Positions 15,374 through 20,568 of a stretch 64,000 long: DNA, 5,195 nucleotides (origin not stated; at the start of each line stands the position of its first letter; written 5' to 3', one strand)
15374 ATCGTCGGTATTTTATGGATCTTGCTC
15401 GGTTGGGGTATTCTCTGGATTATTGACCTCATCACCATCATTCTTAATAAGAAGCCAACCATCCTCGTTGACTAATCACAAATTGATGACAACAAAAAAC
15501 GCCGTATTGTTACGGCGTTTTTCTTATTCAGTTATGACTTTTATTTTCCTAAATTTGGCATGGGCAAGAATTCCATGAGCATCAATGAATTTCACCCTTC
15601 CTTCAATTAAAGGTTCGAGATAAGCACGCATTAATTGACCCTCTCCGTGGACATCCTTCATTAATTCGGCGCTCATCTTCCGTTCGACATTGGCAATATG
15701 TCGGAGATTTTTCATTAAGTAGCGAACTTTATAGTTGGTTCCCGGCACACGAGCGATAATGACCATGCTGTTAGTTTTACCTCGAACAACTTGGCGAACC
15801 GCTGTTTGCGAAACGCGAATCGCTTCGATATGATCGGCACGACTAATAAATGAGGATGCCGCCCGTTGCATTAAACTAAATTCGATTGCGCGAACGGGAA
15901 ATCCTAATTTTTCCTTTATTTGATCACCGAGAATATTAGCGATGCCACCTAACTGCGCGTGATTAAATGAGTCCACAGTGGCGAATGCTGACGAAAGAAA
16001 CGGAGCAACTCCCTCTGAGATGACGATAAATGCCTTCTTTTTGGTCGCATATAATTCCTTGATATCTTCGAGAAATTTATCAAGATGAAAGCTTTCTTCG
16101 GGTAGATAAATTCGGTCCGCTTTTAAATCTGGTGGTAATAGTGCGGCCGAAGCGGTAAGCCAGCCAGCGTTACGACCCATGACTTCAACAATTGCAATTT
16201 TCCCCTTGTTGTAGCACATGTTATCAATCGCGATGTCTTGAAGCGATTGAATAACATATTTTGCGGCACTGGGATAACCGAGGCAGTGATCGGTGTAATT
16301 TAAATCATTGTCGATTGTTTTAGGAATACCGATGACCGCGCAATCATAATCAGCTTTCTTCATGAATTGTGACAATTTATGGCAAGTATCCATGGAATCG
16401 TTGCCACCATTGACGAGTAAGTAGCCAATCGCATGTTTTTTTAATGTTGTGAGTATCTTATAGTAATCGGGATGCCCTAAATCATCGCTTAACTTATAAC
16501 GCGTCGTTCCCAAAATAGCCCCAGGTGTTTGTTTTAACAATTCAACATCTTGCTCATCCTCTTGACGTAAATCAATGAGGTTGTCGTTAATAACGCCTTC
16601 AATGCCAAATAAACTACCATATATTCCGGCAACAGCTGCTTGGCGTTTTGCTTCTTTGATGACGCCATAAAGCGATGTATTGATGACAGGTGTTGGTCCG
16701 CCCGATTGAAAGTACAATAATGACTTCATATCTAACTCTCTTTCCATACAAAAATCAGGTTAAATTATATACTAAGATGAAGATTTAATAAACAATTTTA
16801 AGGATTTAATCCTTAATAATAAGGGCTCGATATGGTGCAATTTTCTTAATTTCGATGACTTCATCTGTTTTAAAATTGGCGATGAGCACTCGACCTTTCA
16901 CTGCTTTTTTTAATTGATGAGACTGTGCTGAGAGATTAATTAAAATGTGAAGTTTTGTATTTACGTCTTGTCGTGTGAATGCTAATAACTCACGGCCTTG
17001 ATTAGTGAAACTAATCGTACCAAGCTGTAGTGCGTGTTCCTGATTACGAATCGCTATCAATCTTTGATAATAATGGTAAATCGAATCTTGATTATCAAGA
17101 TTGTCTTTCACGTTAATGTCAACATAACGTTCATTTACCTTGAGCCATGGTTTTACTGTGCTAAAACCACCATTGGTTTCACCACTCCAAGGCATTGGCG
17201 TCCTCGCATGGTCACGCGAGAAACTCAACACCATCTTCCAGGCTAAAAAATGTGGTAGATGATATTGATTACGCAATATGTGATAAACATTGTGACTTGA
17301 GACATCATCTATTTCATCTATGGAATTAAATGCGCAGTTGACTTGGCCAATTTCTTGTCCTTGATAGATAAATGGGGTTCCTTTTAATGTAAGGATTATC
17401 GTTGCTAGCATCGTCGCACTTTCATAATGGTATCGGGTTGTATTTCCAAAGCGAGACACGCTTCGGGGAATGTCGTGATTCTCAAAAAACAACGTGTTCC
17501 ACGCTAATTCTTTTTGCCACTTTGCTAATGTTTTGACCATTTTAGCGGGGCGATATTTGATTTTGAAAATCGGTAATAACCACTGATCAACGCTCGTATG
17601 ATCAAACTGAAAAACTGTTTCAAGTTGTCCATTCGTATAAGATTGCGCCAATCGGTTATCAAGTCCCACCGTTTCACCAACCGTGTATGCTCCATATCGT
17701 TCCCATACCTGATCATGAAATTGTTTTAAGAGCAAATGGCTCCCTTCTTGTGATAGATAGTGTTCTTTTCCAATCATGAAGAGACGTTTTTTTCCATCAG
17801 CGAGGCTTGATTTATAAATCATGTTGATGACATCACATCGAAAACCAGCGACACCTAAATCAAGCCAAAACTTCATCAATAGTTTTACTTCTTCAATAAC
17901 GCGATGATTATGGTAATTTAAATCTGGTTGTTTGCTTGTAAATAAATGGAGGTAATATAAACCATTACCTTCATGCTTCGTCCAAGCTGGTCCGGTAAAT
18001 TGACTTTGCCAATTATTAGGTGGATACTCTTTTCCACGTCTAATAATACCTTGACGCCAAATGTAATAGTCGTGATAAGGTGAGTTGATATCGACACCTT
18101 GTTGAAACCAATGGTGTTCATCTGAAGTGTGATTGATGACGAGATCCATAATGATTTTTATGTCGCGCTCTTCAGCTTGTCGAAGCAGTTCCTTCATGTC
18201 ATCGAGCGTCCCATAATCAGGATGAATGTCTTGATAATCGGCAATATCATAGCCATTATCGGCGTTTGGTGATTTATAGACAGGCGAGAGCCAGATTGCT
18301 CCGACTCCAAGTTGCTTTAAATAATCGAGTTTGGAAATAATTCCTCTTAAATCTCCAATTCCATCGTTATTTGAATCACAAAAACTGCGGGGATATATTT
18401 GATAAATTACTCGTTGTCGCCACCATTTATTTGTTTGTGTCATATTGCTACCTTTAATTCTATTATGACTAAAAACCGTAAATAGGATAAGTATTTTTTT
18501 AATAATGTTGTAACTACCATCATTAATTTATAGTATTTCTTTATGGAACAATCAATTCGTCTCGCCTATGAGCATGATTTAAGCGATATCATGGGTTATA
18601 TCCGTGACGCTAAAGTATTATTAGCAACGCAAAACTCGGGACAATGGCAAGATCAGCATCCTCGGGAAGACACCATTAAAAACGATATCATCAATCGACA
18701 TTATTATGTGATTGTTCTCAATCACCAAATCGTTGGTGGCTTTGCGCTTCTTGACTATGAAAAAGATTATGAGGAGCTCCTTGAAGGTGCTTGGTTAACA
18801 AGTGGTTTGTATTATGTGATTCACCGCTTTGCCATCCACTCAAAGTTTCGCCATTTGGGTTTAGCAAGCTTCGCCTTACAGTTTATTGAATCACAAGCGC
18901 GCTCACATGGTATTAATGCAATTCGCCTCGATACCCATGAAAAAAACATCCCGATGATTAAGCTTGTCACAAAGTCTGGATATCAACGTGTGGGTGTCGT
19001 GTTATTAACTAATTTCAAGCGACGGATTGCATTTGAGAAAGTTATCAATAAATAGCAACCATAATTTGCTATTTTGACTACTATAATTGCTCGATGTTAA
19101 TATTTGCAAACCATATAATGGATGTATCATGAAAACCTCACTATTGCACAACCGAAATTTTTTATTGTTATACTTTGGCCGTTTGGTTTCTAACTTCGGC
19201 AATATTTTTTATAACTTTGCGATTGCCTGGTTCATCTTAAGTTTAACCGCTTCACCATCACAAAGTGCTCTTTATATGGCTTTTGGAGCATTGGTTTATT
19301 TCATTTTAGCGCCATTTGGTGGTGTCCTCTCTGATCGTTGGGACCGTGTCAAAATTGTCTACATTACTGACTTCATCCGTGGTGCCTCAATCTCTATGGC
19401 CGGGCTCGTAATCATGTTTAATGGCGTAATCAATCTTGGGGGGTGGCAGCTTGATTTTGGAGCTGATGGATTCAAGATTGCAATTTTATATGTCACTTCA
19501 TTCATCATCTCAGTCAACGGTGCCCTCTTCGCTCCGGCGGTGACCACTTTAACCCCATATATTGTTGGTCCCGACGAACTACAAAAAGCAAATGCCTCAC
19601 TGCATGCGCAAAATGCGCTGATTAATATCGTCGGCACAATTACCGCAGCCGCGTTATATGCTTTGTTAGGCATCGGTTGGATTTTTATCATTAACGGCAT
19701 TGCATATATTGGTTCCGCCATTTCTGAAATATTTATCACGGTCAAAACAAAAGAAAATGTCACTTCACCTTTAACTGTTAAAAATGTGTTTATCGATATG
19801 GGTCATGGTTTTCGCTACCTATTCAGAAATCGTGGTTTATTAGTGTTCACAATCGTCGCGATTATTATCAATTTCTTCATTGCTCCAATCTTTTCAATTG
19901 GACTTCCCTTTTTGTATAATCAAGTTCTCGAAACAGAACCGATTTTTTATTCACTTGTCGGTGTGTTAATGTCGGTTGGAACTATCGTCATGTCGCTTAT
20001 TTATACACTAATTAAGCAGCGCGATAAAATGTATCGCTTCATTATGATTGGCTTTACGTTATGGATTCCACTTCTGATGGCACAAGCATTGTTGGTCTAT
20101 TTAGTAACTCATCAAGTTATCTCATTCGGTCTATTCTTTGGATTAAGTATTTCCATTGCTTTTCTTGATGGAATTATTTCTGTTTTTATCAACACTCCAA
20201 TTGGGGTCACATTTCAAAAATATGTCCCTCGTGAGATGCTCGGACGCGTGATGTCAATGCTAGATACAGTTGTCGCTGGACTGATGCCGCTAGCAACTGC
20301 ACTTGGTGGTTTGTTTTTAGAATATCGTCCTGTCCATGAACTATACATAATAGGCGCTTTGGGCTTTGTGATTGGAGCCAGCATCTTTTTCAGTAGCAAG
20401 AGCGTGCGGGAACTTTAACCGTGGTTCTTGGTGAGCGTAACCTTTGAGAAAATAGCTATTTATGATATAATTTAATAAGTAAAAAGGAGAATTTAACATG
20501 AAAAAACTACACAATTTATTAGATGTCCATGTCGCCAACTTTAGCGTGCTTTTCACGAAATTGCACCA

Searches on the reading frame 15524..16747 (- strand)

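Call 89: search_protein_families(library=pfam, proteins=[window:15524-16747:-], max_evalue=0.000001)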
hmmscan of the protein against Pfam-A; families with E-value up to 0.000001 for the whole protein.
window:15524-16747:- (407 aa): 1 family
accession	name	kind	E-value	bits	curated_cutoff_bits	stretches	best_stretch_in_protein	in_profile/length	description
PF00365.25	PFK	-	1.5e-59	202.1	30.9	1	12-318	4-275/277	Phosphofructokinase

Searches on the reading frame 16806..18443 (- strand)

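Call 89: search_protein_families(library=pfam, proteins=[window:16806-18443:-], max_evalue=0.000001)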
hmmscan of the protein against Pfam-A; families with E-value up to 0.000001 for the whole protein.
window:16806-18443:- (545 aa): 1 family
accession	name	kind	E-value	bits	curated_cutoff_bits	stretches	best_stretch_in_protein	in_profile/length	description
PF00128.31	Alpha-amylase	-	2.2e-139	466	22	1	15-474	1-445/446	Alpha amylase, catalytic domain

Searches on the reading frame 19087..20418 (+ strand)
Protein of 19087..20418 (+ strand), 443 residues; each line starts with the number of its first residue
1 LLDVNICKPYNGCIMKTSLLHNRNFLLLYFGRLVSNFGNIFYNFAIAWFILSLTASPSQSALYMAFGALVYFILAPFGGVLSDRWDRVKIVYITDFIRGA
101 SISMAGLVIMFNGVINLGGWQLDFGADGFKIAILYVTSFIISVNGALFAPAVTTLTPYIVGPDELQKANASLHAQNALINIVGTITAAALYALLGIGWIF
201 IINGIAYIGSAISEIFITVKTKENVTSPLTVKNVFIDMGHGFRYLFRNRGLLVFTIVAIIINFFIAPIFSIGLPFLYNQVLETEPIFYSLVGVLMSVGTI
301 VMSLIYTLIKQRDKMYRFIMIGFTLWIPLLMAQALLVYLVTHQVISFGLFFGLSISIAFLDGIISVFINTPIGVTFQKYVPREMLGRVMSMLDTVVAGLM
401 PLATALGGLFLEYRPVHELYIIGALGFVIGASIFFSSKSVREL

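Call 35: search_protein_families(library=pfam, proteins=[window:19087-20418:+], max_evalue=0.000001)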
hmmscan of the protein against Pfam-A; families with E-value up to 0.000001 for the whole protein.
window:19087-20418:+ (443 aa): 2 families
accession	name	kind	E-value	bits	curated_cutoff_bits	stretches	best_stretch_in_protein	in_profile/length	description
PF07690.21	MFS_1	-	2.3e-23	83.1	33.4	1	28-397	1-340/347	Major Facilitator Superfamily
PF05977.19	MFS_3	-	4.4e-19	68.8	27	1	20-437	7-393/524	Transmembrane secretion effector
